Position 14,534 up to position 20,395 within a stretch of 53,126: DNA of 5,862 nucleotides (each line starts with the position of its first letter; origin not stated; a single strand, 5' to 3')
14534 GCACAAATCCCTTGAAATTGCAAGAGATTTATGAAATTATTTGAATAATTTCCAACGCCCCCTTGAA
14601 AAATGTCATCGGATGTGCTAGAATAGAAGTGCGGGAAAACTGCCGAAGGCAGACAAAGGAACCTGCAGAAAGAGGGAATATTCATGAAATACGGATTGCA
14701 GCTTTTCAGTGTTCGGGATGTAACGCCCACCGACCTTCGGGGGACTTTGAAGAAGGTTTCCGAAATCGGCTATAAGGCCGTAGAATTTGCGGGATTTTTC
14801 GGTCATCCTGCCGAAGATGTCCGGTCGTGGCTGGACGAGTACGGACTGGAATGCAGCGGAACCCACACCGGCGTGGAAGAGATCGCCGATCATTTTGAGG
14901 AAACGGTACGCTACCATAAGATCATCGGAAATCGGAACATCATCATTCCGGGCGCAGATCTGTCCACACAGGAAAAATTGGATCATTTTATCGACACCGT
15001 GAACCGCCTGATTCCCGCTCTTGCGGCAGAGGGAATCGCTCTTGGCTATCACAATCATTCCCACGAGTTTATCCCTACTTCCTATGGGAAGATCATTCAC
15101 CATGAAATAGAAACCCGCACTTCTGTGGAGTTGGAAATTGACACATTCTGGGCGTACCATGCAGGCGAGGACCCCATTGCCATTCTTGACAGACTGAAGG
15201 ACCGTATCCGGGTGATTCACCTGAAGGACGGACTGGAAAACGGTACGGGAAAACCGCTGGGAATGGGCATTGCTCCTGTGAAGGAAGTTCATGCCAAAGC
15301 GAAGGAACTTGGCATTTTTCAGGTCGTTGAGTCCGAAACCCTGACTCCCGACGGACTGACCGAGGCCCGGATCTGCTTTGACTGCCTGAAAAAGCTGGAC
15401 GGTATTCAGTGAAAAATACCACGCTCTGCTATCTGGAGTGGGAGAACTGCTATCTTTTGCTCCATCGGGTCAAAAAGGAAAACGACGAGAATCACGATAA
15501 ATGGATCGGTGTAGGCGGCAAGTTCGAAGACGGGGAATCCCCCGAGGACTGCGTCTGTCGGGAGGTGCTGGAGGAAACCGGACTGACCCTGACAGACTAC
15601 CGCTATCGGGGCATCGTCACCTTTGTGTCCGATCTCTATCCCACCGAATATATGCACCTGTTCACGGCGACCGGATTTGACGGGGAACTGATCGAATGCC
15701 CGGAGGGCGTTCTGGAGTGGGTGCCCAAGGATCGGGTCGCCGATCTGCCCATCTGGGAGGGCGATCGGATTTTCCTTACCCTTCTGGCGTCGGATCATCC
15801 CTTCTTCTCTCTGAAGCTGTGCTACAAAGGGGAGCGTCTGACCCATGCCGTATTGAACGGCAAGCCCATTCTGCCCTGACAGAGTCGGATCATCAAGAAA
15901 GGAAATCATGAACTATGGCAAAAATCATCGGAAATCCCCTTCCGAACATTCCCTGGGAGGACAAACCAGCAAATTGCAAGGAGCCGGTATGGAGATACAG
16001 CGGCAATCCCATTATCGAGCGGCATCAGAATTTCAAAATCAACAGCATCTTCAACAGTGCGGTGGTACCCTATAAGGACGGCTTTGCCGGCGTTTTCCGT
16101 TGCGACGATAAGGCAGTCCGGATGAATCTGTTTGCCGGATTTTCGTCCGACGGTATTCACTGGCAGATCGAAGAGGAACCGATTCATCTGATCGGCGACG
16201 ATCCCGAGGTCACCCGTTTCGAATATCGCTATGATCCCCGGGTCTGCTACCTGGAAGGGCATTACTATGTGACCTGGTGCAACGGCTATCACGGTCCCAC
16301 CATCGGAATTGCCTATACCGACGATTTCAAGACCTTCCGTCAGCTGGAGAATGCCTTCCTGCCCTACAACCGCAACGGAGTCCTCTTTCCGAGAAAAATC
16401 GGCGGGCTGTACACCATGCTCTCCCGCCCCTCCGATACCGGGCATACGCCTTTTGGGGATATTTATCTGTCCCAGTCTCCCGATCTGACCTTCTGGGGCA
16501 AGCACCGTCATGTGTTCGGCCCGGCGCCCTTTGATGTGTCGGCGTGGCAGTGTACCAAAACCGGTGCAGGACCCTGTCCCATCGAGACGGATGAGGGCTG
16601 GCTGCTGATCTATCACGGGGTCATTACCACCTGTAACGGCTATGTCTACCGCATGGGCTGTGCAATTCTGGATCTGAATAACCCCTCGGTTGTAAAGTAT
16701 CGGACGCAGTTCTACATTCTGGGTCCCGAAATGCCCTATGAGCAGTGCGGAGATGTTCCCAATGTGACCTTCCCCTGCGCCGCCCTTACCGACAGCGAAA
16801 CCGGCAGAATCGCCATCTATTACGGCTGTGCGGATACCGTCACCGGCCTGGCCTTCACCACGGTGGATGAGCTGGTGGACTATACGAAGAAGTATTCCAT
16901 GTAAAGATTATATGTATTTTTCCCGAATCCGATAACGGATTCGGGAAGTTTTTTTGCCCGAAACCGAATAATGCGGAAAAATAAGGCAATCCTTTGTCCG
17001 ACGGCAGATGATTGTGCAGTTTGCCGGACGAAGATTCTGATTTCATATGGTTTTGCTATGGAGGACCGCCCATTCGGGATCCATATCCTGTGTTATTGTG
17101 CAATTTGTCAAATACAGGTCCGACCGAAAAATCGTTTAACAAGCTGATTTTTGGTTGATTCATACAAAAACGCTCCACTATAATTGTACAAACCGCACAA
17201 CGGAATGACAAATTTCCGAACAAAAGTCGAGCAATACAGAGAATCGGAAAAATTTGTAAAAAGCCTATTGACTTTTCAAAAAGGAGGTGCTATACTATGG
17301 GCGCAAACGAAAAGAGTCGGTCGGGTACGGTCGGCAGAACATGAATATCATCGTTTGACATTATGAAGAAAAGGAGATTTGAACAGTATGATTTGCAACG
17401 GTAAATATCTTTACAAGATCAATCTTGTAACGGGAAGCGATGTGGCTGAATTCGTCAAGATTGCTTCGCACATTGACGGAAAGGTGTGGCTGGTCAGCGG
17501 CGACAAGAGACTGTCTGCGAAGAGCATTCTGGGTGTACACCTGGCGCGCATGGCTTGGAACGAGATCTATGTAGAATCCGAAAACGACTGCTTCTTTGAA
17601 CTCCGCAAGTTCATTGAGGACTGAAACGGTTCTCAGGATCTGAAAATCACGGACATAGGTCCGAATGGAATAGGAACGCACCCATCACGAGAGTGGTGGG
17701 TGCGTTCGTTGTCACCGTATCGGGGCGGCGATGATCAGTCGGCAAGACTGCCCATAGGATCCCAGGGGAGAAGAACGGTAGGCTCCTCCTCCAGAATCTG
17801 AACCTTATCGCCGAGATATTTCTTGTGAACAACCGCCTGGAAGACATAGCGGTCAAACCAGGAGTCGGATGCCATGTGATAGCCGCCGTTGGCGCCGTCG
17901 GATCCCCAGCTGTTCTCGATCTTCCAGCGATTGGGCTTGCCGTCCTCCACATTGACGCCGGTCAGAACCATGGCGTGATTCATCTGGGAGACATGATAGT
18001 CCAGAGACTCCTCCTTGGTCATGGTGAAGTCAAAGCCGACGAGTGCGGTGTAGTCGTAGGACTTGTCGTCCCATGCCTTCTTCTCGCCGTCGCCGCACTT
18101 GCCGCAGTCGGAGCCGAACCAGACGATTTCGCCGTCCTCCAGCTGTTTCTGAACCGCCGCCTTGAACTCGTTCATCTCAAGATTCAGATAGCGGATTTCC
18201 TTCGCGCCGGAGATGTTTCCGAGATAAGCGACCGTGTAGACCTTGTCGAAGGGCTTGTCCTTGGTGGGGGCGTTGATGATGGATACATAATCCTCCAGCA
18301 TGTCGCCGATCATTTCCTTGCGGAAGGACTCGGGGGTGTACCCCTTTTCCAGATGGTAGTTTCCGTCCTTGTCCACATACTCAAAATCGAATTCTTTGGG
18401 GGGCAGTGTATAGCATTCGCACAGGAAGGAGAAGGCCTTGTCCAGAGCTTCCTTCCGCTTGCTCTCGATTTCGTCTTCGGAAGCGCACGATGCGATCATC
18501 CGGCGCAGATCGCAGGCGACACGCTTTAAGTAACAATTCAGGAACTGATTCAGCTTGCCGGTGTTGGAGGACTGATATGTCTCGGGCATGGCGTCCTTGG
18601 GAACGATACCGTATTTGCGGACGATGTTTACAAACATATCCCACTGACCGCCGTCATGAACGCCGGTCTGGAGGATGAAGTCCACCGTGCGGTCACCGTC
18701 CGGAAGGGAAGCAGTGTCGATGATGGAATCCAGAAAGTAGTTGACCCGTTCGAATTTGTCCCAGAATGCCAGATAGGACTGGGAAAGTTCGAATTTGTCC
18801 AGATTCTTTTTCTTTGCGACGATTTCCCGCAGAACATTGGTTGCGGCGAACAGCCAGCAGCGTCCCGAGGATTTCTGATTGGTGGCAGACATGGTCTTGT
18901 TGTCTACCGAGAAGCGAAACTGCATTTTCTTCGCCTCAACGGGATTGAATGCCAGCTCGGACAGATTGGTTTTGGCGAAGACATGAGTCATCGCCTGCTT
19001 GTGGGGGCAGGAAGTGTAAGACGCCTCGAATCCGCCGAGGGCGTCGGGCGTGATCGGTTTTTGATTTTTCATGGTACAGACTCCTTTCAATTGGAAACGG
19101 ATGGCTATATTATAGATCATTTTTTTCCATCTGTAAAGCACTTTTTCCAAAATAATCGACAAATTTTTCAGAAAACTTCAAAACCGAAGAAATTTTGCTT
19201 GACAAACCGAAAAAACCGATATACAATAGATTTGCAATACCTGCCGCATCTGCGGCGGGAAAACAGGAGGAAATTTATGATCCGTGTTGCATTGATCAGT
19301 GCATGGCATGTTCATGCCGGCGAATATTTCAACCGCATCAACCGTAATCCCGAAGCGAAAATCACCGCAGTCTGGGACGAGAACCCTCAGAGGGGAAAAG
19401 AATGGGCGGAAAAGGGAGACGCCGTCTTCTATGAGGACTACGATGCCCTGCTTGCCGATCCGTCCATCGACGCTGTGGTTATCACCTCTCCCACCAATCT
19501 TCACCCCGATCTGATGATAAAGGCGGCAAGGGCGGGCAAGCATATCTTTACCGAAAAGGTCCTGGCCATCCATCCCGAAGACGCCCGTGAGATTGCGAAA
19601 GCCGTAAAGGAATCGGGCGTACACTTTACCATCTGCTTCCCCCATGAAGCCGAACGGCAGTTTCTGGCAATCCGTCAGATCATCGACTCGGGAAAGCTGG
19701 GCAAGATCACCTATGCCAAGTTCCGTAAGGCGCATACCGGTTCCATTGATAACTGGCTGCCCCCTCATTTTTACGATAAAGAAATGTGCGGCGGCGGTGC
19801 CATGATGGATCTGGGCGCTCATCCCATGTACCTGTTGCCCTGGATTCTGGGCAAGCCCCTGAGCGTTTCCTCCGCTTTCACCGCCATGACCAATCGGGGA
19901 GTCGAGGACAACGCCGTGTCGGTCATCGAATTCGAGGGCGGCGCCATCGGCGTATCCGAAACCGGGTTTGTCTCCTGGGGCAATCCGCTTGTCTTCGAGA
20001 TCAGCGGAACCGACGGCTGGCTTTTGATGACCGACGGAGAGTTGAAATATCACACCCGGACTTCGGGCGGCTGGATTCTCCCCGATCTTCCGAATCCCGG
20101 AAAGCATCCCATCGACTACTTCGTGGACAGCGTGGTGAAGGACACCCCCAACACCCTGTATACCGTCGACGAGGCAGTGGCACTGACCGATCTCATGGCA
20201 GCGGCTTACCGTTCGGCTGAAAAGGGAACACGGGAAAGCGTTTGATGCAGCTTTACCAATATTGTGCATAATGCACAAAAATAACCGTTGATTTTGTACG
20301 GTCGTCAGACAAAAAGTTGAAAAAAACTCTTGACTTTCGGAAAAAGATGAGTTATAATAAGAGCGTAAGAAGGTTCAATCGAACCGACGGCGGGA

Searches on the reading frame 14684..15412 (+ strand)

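Call 37: search_protein_families(library=pfam, proteins=[window:14684-15412:+], max_evalue=0.0001)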
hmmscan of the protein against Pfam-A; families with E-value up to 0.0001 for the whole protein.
window:14684-15412:+ (242 aa): 1 family
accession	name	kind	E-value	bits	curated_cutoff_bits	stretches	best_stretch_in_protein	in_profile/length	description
PF01261.30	AP_endonuc_2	-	4.1e-20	73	31.1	1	23-220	2-230/249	Xylose isomerase-like TIM barrel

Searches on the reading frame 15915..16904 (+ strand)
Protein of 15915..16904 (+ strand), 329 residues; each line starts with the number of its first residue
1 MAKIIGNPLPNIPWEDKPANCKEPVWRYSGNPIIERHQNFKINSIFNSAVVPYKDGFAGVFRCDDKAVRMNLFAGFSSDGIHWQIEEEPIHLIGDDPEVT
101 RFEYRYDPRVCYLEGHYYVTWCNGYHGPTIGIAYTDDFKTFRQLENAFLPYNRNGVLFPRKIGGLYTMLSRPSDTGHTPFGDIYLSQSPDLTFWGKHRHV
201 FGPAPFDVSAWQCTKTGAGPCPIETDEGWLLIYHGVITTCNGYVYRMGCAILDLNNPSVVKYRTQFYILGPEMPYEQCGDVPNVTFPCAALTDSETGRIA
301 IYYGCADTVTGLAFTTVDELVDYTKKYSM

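Call 38: search_protein_families(library=pfam, proteins=[window:15915-16904:+], max_evalue=0.0001)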
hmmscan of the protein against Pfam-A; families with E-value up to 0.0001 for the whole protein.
window:15915-16904:+ (329 aa): 1 family
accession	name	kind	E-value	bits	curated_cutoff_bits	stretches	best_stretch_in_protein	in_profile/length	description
PF04041.19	Glyco_hydro_130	-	1.1e-67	228.7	26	1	10-325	6-319/320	beta-1,4-mannooligosaccharide phosphorylase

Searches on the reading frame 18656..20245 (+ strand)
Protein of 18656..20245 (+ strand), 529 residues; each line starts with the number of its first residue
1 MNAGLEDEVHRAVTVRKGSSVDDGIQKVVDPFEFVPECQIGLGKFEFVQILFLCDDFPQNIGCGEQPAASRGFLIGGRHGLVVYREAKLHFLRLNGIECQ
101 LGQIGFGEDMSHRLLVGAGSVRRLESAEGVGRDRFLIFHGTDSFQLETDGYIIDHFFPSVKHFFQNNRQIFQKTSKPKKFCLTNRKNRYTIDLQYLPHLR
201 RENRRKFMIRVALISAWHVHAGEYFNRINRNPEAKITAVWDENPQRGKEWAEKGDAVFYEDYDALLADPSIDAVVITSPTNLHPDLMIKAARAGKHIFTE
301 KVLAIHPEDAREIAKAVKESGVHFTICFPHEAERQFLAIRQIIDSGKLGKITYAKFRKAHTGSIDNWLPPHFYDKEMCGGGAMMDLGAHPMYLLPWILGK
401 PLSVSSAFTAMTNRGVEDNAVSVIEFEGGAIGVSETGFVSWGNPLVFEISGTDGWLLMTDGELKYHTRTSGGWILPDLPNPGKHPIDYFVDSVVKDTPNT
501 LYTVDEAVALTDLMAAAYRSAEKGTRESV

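Call 38: search_protein_families(library=pfam, proteins=[window:18656-20245:+], max_evalue=0.0001)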
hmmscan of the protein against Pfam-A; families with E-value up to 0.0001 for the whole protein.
window:18656-20245:+ (529 aa): 4 families
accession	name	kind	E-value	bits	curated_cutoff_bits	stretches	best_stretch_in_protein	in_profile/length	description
PF22725.1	GFO_IDH_MocA_C3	-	3.7e-26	92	27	1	336-456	1-123/124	GFO/IDH/MocA C-terminal domain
PF01408.29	GFO_IDH_MocA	-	3e-23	83.2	24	1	223-325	14-117/120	Oxidoreductase family, NAD-binding Rossmann fold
PF02894.22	GFO_IDH_MocA_C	-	1.2e-13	51.8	22.9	1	341-525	2-214/218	Oxidoreductase family, C-terminal alpha/beta domain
PF03447.22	NAD_binding_3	-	5.3e-06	27.6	24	1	225-324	10-113/116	Homoserine dehydrogenase, NAD binding domain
